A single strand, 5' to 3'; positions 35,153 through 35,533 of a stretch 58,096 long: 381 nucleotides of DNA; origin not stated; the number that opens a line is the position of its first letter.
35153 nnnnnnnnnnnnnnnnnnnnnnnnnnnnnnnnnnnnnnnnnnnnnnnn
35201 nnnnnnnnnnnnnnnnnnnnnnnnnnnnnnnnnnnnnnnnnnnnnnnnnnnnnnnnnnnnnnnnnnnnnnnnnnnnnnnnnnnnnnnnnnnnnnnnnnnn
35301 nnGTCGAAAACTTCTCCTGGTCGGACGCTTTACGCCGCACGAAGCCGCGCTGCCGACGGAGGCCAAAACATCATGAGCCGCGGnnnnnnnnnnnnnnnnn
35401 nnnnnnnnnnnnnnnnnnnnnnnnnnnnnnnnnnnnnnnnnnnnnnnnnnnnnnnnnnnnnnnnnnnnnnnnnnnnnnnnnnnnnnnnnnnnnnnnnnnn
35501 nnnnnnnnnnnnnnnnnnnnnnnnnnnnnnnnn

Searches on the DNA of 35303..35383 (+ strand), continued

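Call 37: search_with_rna_model(model_id=R1, sources=[L088, L089, L090, L091, L092, L093, L094, L095, L096, L097, L098, L099, L100, L101, L102, L103, L104, L105, L106, L107, L108, L109, L110, L111, L112, L113, L114, L115, L116, L117, L118, L119, L120, L121, L122, L123, L124, L125, L126, L127, L128, L129, L130, L131, L132, L133, L134, L135, L136, L137, L138, L139, L140, L141], max_evalue=0.01)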
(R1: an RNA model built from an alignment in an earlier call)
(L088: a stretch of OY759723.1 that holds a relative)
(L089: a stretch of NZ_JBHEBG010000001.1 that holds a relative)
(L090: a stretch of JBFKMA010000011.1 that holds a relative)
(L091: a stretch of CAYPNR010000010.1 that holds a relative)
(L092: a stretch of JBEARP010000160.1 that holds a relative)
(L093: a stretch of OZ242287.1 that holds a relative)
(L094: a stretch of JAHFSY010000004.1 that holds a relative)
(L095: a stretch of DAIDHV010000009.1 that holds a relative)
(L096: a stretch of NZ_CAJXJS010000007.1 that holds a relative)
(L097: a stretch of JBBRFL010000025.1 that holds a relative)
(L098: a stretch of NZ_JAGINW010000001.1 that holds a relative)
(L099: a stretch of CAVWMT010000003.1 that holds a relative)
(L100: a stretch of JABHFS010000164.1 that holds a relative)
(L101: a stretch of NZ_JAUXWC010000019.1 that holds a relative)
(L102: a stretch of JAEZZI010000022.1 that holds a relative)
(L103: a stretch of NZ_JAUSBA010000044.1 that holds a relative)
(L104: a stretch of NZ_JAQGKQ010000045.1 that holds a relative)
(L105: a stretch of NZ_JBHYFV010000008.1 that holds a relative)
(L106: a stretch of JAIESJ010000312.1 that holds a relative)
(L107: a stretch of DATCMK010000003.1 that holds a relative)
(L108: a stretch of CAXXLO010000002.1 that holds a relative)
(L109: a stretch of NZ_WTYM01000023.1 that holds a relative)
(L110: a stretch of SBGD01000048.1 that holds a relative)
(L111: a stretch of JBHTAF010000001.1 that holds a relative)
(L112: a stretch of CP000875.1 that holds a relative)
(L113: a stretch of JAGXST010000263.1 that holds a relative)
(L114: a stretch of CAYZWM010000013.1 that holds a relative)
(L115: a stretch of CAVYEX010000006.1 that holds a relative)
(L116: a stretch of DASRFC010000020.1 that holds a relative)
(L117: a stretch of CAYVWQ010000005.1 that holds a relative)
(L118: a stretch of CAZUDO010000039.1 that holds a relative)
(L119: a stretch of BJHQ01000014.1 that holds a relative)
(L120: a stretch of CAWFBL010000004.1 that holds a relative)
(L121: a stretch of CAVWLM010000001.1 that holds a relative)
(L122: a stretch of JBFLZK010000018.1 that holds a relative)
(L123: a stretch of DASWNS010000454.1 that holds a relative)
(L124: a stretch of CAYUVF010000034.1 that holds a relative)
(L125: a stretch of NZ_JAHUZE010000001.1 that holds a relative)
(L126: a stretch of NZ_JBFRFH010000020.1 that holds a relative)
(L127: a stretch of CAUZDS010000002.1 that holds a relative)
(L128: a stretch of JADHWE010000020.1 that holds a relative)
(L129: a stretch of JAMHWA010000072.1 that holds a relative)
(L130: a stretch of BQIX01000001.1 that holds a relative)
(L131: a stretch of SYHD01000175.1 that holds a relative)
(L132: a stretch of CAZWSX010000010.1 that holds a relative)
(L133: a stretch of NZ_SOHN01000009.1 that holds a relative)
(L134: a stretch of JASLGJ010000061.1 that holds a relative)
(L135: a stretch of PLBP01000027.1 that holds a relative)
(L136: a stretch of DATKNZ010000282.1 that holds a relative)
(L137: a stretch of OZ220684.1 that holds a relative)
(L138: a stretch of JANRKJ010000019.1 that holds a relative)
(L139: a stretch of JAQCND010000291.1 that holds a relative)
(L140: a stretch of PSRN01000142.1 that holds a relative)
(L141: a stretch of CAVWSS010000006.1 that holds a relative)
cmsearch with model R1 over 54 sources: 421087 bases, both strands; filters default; matches with E-value up to 0.01: 15.
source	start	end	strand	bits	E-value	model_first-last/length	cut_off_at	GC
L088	7178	7230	+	24.6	6.8e-06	13-66/82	-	0.68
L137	5949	6001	+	24.5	7.1e-06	13-66/82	-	0.7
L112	6132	6180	+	21.5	6.3e-05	17-66/82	-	0.69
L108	5349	5401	-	21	9.2e-05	13-66/82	-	0.64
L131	7322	7377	-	18.2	0.00068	10-66/82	-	0.66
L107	2201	2254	+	17.7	0.00098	13-66/82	-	0.67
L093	2713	2765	-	17.6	0.0011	13-66/82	-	0.68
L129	2301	2356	-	17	0.0016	14-68/82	-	0.66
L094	2948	3005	-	16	0.0034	13-68/82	-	0.57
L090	5451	5506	-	16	0.0035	13-67/82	-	0.75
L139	6959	7013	-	15.7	0.0042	13-67/82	-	0.69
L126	1562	1624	+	15.5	0.005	4-67/82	-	0.73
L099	798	850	-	15.2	0.006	13-66/82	-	0.74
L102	2428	2477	+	15.1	0.0067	17-67/82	-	0.7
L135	5828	5883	-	14.6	0.0094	13-66/82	-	0.66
